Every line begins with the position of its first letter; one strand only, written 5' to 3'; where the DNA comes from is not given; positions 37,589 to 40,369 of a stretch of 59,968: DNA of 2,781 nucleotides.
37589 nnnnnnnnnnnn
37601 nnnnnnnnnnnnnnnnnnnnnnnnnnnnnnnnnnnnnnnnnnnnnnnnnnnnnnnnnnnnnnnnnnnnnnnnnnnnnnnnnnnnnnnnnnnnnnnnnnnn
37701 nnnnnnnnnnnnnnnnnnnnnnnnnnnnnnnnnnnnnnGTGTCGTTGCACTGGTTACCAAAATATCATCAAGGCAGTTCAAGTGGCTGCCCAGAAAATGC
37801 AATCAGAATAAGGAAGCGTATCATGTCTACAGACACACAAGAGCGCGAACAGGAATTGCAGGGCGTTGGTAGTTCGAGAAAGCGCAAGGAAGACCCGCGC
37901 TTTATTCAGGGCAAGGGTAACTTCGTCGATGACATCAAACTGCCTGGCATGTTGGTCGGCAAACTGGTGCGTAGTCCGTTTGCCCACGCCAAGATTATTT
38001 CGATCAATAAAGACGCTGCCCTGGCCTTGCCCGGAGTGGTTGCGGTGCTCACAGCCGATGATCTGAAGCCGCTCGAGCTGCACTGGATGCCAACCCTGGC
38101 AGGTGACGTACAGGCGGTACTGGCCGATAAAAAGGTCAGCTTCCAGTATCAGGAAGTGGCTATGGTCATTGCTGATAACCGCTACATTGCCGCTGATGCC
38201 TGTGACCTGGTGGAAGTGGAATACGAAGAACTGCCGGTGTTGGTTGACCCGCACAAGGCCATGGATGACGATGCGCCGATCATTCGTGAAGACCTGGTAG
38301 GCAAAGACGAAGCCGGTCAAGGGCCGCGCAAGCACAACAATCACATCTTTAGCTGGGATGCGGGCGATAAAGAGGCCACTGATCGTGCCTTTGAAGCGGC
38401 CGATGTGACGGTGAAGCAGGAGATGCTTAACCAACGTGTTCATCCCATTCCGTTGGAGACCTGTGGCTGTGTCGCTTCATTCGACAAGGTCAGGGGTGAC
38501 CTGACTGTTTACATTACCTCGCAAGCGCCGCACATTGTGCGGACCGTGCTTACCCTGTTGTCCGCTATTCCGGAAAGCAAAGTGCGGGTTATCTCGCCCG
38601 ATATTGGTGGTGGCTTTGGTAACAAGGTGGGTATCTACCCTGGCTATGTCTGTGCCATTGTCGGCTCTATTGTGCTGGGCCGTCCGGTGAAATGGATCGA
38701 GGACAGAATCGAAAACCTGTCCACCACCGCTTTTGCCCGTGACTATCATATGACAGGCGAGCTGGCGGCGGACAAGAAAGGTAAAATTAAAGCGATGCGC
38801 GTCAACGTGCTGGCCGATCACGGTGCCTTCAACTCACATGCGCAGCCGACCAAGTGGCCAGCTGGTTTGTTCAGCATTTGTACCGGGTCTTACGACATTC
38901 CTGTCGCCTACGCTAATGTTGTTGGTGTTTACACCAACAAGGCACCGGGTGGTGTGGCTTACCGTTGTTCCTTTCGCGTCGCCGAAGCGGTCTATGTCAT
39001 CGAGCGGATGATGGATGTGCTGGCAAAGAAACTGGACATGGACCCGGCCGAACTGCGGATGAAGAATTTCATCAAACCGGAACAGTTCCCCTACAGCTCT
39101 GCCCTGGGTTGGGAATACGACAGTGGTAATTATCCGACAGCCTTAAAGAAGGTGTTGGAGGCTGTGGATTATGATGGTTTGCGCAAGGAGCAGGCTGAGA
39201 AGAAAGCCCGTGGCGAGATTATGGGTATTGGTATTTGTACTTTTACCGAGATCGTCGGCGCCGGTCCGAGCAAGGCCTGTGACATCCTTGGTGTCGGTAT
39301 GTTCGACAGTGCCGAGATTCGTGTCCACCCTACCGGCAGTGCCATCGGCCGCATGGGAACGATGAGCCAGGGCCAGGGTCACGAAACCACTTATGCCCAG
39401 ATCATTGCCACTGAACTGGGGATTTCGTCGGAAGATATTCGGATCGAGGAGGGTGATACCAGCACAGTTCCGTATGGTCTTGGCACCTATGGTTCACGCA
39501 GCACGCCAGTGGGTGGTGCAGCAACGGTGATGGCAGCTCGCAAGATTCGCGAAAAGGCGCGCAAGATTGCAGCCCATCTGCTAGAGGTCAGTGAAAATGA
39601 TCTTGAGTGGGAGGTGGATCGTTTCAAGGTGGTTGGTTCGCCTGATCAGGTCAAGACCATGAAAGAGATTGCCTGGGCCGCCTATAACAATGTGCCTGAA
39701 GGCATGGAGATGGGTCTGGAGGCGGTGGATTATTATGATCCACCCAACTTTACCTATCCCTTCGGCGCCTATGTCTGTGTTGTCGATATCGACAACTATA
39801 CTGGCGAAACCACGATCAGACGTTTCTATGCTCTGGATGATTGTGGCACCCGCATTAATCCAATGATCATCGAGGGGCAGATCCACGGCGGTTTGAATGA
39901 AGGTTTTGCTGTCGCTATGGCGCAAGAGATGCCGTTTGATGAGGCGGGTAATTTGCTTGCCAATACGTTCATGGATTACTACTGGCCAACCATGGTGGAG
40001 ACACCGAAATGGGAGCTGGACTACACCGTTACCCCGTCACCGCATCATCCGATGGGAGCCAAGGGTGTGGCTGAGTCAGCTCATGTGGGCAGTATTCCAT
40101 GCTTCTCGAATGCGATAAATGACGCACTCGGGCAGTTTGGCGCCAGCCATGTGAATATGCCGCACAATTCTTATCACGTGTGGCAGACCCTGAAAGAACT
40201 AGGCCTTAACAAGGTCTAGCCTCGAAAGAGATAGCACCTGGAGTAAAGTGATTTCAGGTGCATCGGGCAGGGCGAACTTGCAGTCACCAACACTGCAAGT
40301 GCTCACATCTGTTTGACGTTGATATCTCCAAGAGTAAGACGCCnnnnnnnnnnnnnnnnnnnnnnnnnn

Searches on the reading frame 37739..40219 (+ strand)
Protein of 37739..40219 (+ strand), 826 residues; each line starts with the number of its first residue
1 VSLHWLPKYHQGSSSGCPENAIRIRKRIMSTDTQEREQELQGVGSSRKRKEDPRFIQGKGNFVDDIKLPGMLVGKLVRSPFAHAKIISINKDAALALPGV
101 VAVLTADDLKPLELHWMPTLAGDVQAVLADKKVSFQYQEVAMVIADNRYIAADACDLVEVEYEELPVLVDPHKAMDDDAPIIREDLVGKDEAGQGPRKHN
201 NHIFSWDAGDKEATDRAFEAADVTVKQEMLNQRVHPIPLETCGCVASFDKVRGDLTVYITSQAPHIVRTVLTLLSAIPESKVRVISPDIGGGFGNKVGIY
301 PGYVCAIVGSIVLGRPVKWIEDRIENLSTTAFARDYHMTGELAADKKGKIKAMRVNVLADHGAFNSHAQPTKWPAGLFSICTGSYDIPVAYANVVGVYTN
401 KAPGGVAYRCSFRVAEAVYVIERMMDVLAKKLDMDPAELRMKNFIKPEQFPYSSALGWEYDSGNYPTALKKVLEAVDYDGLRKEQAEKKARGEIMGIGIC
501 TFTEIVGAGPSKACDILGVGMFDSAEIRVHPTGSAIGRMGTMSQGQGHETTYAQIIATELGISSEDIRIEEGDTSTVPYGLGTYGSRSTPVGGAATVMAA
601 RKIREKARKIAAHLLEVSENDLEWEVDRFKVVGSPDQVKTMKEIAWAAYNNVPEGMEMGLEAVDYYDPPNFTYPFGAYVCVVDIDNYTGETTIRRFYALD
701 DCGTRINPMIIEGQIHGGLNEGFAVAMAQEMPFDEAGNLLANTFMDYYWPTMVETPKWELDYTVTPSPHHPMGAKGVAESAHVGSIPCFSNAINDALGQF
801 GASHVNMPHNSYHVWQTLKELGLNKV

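Call 3: search_protein_families(library=pfam, proteins=[window:37739-40219:+])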
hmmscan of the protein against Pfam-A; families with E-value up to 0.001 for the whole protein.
window:37739-40219:+ (826 aa): 3 families
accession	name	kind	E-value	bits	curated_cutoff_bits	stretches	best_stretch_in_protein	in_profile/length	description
PF20256.3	MoCoBD_2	-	5.1e-84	282.6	27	1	471-756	1-283/283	Molybdopterin cofactor-binding domain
PF02738.23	MoCoBD_1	-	1.4e-73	247.5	27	1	198-444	5-244/244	Molybdopterin cofactor-binding domain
PF01315.27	Ald_Xan_dh_C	-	1.2e-33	116.2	31.3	1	57-166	1-110/110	Aldehyde oxidase and xanthine dehydrogenase, a/b hammerhead domain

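Call 8: search_protein_families(library=ncbifam, proteins=[window:37823-40219:+], max_evalue=0.01)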
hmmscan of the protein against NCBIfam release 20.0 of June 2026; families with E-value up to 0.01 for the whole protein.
window:37823-40219:+ (798 aa): 13 families
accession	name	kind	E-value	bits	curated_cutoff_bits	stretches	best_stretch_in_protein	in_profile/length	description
TIGR02416.1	CO_dehy_Mo_lg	equivalog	0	1424.3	991.15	1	23-788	1-769/770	aerobic carbon-monoxide dehydrogenase large subunit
NF041018.1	glyceraldDH_alpha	equivalog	1.4e-177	592.4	790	1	15-771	3-728/741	glyceraldehyde dehydrogenase subunit alpha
NF040766.1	CODH_aero_grp5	exception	1.9e-154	515.8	950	2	15-617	5-591/785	aerobic carbon-monoxide dehydrogenase large subunit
NF043082.1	XdhA_XDHase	equivalog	7e-118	394.8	780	1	15-794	1-756/758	xanthine dehydrogenase subunit XdhA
NF007426.0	PRK09970.1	equivalog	1.8e-111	373.5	916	1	13-795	4-760/761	xanthine dehydrogenase molybdenum-binding subunit XdhA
TIGR03194.1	4hydrxCoA_A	equivalog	3e-107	359.9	994.55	1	28-771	10-730/746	4-hydroxybenzoyl-CoA reductase subunit alpha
TIGR03196.1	pucD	equivalog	4.3e-80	270.1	783.65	1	19-771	8-742/763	xanthine dehydrogenase subunit D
NF045668.1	pterin_aldehy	equivalog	8.9e-72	242.4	1100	1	16-770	176-887/905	molybdopterin-dependent aldehyde oxidoreductase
TIGR03313.1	Se_sel_red_Mo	hypoth_equivalog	1.6e-66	224.7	1101.9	1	10-772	163-934/951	molybdopterin-dependent oxidoreductase Mo/Fe-S-binding subunit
TIGR03311.1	Se_dep_XDH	equivalog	4.8e-65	220.1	830.45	2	6-589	152-688/848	selenium-dependent xanthine dehydrogenase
TIGR02965.1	xanthine_xdhB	equivalog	3.7e-64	217.2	849.5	1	16-759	2-714/758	xanthine dehydrogenase molybdopterin binding subunit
NF041671.1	peri_hyde_PaoC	equivalog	8.5e-52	176.5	1180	1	10-770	13-714/735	aldehyde oxidoreductase molybdenum-binding subunit PaoC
TIGR02969.1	mam_aldehyde_ox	subfamily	5.1e-28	97.1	1912.3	1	34-755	595-1266/1330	aldehyde oxidase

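Call 67: search_dna_similar(query=window:37823-40219:+, collection=plasmids, mode=protein, max_rows=60, max_evalue=1e-100)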
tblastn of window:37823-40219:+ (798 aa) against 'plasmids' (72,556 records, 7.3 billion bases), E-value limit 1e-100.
Records with a match: 189; places in all: 200; records where one place covers at least 80% of the query: 187.
Best place of each record, by identity: 60-80% 17; <60% 172.
By first word of the organism name: Pseudosulfitobacter 41; Sinorhizobium 22; Azospirillum 13; Rhizobium 10; Bacillus 9; Arthrobacter 8; Phaeobacter 7; Bradyrhizobium 6; Ralstonia 5; Agrobacterium 5; and 40 more.
By predicted mobility (MOB-suite, as given by PLSDB): non-mobilizable 114; conjugative 63; mobilizable 12.
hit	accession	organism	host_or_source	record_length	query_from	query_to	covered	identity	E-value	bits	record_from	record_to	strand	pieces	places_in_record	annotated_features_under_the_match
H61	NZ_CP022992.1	Paraburkholderia aromaticivorans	-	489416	7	797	99%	74.1%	0e+0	1198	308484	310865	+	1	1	aerobic carbon-monoxide dehydrogenase large subunit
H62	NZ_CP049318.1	Caballeronia sp. SBC2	whole organism,soil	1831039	7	797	99%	73.2%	0e+0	1184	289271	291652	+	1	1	none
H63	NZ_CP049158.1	Caballeronia sp. SBC1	whole organism,soil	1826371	7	797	99%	73.0%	0e+0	1181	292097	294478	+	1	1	none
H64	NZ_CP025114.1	Bradyrhizobium sp. SK17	whole organism,agricultural soil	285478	5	796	99%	69.3%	0e+0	1092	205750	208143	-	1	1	aerobic carbon-monoxide dehydrogenase large subunit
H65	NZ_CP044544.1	Bradyrhizobium betae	Beta vulgaris,Cell culture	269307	5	796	99%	69.3%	0e+0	1092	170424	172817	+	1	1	aerobic carbon-monoxide dehydrogenase large subunit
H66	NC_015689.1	Afipia carboxidovorans OM5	-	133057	5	796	99%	68.4%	0e+0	1080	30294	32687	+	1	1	aerobic carbon-monoxide dehydrogenase large subunit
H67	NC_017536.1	Afipia carboxidovorans OM4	-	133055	5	796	99%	68.4%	0e+0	1080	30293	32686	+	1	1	aerobic carbon-monoxide dehydrogenase large subunit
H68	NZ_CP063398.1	Rhizobium sp. SL42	Amphicarpaea bracteata,Whole ...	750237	1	796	100%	67.7%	0e+0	1085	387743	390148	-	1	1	aerobic carbon-monoxide dehydrogenase large subunit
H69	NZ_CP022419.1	Pseudosulfitobacter pseudonitzschiae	Skeletonema marinoi strain RO5AC,Cell ...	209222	7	796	99%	67.4%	0e+0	1052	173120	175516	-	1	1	aerobic carbon-monoxide dehydrogenase large subunit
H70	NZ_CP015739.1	Shinella sp. HZN7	-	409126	1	794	99%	66.9%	0e+0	1056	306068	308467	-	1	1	aerobic carbon-monoxide dehydrogenase large subunit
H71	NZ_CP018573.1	Marivivens sp. JLT3646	cell culture,shallow-sea hydrothermal ...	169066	1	796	100%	66.6%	0e+0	1062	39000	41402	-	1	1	aerobic carbon-monoxide dehydrogenase large subunit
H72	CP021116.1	Aestuarium zhoushanense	pure culture,tidal flat sample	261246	1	796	100%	66.5%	0e+0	1061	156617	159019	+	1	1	carbon-monoxide dehydrogenase large subunit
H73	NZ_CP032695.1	Rhizobium jaguaris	Calliandra grandiflora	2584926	1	794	99%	66.6%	0e+0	1080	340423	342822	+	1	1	none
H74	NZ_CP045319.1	Roseivivax sp. THAF197b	pure culture,Surface of a polyethylene ...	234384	6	796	99%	66.3%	0e+0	1053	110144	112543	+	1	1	aerobic carbon-monoxide dehydrogenase large subunit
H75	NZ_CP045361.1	Roseivivax sp. THAF40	pure culture,Surface of a polyethylene ...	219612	6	796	99%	66.3%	0e+0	1053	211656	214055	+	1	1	aerobic carbon-monoxide dehydrogenase large subunit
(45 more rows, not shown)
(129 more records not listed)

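Call 68: get_annotated_region(hit=H61, flank=15000)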
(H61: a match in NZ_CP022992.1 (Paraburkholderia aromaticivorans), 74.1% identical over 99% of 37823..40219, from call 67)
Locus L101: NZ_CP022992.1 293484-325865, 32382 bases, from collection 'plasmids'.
description: Paraburkholderia aromaticivorans strain BN5 plasmid pBN2, complete sequence
organism: Paraburkholderia aromaticivorans (NCBI taxid 2026199)
taxonomy: Bacteria; Pseudomonadota; Betaproteobacteria; Burkholderiales; Burkholderiaceae; Paraburkholderia; Paraburkholderia aromaticivorans
host: -; source: -; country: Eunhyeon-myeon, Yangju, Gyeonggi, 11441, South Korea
typing (MOB-suite, as given by PLSDB): non-mobilizable; mating-pair formation MPF_T
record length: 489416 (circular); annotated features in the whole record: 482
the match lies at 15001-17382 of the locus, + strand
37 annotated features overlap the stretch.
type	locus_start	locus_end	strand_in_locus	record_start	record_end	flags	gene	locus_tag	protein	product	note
CDS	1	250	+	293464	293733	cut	-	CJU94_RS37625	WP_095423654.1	hypothetical protein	-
CDS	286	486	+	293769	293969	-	-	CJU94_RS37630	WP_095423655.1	hypothetical protein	-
CDS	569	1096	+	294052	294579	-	-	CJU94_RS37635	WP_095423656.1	hypothetical protein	-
CDS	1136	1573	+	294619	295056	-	-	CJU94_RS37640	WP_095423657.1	hypothetical protein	-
CDS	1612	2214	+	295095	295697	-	-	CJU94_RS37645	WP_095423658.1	hypothetical protein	-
CDS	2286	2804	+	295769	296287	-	-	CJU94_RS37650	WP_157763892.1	hypothetical protein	-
CDS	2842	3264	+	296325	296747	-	-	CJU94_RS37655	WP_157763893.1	hypothetical protein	-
CDS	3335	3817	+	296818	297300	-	-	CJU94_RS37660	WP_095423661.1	hypothetical protein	-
CDS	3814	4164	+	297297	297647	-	-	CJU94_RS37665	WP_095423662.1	hypothetical protein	-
CDS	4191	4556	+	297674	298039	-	-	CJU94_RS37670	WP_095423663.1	hypothetical protein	-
CDS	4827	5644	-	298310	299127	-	-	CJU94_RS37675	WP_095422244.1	IS5-like element ISRme6 family transposase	GO:0006313 - DNA transposition [Evidence IEA]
CDS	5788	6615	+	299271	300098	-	-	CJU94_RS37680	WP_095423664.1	hypothetical protein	-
CDS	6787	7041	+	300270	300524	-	-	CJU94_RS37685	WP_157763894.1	hypothetical protein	-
CDS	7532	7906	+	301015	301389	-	-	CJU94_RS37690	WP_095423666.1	hypothetical protein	-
CDS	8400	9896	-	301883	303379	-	-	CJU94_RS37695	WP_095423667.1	hypothetical protein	-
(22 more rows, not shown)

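Call 69: get_annotated_region(hit=H66, flank=15000)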
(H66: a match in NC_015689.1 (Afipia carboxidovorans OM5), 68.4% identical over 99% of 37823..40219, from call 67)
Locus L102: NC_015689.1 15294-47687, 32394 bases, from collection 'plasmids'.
description: Afipia carboxidovorans OM5 plasmid pHCG3, complete sequence
organism: Afipia carboxidovorans OM5 (NCBI taxid 504832)
taxonomy: Bacteria; Pseudomonadota; Alphaproteobacteria; Hyphomicrobiales; Nitrobacteraceae; Afipia; Afipia carboxidovorans; Afipia carboxidovorans OM5
host: -; source: -; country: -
typing (MOB-suite, as given by PLSDB): conjugative; replicon rep_cluster_503; relaxase MOBQ; mating-pair formation MPF_T
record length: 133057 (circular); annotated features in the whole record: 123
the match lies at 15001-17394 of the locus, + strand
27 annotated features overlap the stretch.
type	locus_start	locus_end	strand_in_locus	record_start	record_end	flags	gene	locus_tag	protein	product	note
CDS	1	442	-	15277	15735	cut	-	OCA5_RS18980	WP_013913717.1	autoinducer binding domain-containing protein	-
CDS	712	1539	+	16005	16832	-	-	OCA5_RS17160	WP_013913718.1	hypothetical protein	-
CDS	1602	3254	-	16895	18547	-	-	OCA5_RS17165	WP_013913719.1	calcium-binding protein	-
CDS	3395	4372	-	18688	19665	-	-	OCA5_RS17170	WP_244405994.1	M23 family metallopeptidase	GO:0006508 - proteolysis [Evidence IEA]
CDS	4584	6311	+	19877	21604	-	-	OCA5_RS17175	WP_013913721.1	type I secretion system permease/ATPase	GO:0030253 - protein secretion by the type I secretion system [Evidence IEA]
CDS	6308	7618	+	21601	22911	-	-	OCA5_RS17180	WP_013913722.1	HlyD family type I secretion periplasmic adaptor subunit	GO:0030253 - protein secretion by the type I secretion system [Evidence IEA]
CDS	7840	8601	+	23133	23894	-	-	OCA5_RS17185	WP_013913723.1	ImuA family protein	-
CDS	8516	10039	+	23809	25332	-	-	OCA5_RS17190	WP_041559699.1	DUF6504 family protein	-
CDS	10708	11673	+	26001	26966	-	-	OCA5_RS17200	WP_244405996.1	transporter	-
CDS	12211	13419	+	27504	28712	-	-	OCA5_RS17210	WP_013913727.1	MHYT domain-containing protein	-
CDS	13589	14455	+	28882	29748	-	coxM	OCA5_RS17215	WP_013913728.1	carbon monoxide dehydrogenase medium subunit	-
CDS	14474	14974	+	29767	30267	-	coxS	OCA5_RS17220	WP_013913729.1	carbon monoxide dehydrogenase small subunit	-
CDS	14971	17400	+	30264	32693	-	-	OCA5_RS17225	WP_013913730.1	aerobic carbon-monoxide dehydrogenase large subunit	-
CDS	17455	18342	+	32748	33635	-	-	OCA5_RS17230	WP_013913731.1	MoxR family ATPase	-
CDS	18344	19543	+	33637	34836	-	-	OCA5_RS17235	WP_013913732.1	VWA domain-containing protein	-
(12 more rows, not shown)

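Call 70: get_annotated_region(hit=H69, flank=15000)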
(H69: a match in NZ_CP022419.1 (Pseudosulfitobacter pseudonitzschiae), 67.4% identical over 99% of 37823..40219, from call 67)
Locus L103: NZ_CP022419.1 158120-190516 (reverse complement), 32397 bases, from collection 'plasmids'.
description: Pseudosulfitobacter pseudonitzschiae strain SMR1 plasmid pSMR1-4, complete sequence
organism: Pseudosulfitobacter pseudonitzschiae (NCBI taxid 1402135)
taxonomy: Bacteria; Pseudomonadota; Alphaproteobacteria; Rhodobacterales; Roseobacteraceae; Pseudosulfitobacter; Pseudosulfitobacter pseudonitzschiae
host: -; source: Skeletonema marinoi strain RO5AC,Cell culture,Top-layer sediments; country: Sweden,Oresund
typing (MOB-suite, as given by PLSDB): conjugative; replicon rep_cluster_611; relaxase MOBP; mating-pair formation MPF_T
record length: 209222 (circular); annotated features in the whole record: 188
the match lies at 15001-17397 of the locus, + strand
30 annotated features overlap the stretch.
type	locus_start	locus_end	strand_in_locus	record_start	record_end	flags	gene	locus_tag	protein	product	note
CDS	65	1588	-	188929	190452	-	adh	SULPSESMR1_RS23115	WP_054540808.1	aldehyde dehydrogenase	-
CDS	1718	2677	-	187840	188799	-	-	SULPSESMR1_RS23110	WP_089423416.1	GAF domain-containing protein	-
CDS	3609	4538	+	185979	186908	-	-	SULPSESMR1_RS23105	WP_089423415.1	DUF2493 domain-containing protein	-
CDS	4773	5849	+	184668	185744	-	-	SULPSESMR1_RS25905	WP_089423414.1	SH3 domain-containing protein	-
CDS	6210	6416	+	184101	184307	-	-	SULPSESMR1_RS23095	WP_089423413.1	hypothetical protein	-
CDS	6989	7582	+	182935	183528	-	-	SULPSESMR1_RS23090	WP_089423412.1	transposase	-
CDS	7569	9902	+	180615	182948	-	-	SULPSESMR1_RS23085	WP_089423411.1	relaxase/mobilization nuclease domain-containing protein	-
CDS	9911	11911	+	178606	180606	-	-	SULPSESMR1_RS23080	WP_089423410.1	type IV secretory system conjugative DNA transfer family protein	-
CDS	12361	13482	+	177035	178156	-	-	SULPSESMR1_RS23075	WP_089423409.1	MHYT domain-containing protein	-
CDS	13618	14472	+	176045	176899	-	-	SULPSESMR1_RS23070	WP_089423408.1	xanthine dehydrogenase family protein subunit M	-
CDS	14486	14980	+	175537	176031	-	-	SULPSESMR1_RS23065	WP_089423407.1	(2Fe-2S)-binding protein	-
CDS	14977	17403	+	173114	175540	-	-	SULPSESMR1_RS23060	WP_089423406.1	aerobic carbon-monoxide dehydrogenase large subunit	-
CDS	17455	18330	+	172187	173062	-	-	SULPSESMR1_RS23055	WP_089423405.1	MoxR family ATPase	-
CDS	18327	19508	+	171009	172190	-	-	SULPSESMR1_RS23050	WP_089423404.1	VWA domain-containing protein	-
CDS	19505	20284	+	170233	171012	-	-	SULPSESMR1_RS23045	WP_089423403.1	XdhC family protein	-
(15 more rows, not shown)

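Call 71: get_annotated_region(hit=H64, flank=15000)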
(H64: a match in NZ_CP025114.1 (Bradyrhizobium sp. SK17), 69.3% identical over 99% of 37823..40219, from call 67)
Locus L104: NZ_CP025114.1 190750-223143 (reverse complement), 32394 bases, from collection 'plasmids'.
description: Bradyrhizobium sp. SK17 strain CBNU plasmid unnamed, complete sequence
organism: Bradyrhizobium sp. SK17 (NCBI taxid 2057741)
taxonomy: Bacteria; Pseudomonadota; Alphaproteobacteria; Hyphomicrobiales; Nitrobacteraceae; Bradyrhizobium; Bradyrhizobium sp. SK17
host: -; source: whole organism,agricultural soil; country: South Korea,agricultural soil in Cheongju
typing (MOB-suite, as given by PLSDB): conjugative; relaxase MOBP; mating-pair formation MPF_T
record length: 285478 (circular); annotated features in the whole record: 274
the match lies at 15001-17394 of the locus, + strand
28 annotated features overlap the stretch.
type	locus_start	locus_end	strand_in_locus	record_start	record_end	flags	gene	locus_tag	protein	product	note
CDS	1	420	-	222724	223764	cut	-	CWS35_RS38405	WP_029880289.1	TRAP transporter substrate-binding protein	-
CDS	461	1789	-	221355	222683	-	-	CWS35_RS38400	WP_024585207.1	TRAP transporter large permease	GO:0008643 - carbohydrate transport [Evidence IEA]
CDS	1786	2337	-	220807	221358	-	-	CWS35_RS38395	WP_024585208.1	TRAP transporter small permease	GO:0015740 - C4-dicarboxylate transport [Evidence IEA]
CDS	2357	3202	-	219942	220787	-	-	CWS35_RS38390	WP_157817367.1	amidohydrolase family protein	-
CDS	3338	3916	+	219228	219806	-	-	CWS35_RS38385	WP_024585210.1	MarR family transcriptional regulator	-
CDS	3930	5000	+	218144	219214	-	-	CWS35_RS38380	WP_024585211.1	maleylacetate reductase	-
CDS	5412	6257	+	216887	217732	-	-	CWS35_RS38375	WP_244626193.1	TonB-dependent receptor plug domain-containing protein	-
CDS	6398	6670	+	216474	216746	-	-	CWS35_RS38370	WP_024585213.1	hypothetical protein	-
CDS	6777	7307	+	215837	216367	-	-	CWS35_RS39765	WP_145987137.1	hypothetical protein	-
CDS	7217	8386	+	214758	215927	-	-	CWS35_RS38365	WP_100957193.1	hypothetical protein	-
CDS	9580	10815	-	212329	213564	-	-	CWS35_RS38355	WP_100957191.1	IS110 family transposase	-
CDS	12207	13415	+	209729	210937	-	-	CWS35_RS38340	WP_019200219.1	MHYT domain-containing protein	-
CDS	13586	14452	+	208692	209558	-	-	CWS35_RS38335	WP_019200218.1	xanthine dehydrogenase family protein subunit M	-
CDS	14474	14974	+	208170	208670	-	-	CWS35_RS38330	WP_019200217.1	(2Fe-2S)-binding protein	-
CDS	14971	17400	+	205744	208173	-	-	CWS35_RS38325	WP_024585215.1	aerobic carbon-monoxide dehydrogenase large subunit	-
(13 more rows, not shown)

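Call 72: get_annotated_region(hit=H71, flank=15000)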
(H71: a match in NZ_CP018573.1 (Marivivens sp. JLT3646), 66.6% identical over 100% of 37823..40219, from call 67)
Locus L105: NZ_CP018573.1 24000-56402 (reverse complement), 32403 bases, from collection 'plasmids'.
description: Marivivens sp. JLT3646 plasmid unnamed, complete sequence
organism: Marivivens sp. JLT3646 (NCBI taxid 1920883)
taxonomy: Bacteria; Pseudomonadota; Alphaproteobacteria; Rhodobacterales; Paracoccaceae; Marivivens; Marivivens sp. JLT3646
host: -; source: cell culture,shallow-sea hydrothermal system; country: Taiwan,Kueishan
typing (MOB-suite, as given by PLSDB): non-mobilizable
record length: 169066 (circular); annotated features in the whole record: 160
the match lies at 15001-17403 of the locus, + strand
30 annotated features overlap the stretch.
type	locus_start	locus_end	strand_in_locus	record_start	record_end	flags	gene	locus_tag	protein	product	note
CDS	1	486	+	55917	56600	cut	-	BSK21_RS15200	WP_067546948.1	sulfotransferase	-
CDS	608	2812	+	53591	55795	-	katG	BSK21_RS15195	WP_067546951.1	catalase/peroxidase HPI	GO:0006979 - response to oxidative stress [Evidence IEA]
CDS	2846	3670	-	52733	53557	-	-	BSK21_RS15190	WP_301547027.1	calcium-binding protein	-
CDS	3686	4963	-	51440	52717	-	-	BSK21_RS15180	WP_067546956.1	M10 family metallopeptidase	-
CDS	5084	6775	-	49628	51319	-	dld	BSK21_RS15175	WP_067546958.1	D-lactate dehydrogenase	GO:0006089 - lactate metabolic process [Evidence IEA]; GO:0019516 - lactate oxidation [Evidence IEA]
CDS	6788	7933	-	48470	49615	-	-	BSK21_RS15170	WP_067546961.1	alpha-hydroxy acid oxidase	-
CDS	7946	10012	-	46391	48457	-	-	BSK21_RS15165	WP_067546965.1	TRAP transporter large permease subunit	GO:0015740 - C4-dicarboxylate transport [Evidence IEA]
CDS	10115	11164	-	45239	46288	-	-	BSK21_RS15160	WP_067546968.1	TRAP transporter substrate-binding protein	-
CDS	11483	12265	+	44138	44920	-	-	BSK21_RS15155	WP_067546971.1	FadR/GntR family transcriptional regulator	-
CDS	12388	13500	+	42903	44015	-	-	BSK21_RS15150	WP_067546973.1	MHYT domain-containing protein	-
CDS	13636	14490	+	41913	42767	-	-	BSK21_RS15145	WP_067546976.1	xanthine dehydrogenase family protein subunit M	-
CDS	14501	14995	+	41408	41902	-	-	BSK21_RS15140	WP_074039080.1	(2Fe-2S)-binding protein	-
CDS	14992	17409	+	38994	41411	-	-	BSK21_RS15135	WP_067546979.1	aerobic carbon-monoxide dehydrogenase large subunit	-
CDS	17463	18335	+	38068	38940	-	-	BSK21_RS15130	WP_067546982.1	MoxR family ATPase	-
CDS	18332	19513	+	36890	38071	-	-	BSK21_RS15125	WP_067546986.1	VWA domain-containing protein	-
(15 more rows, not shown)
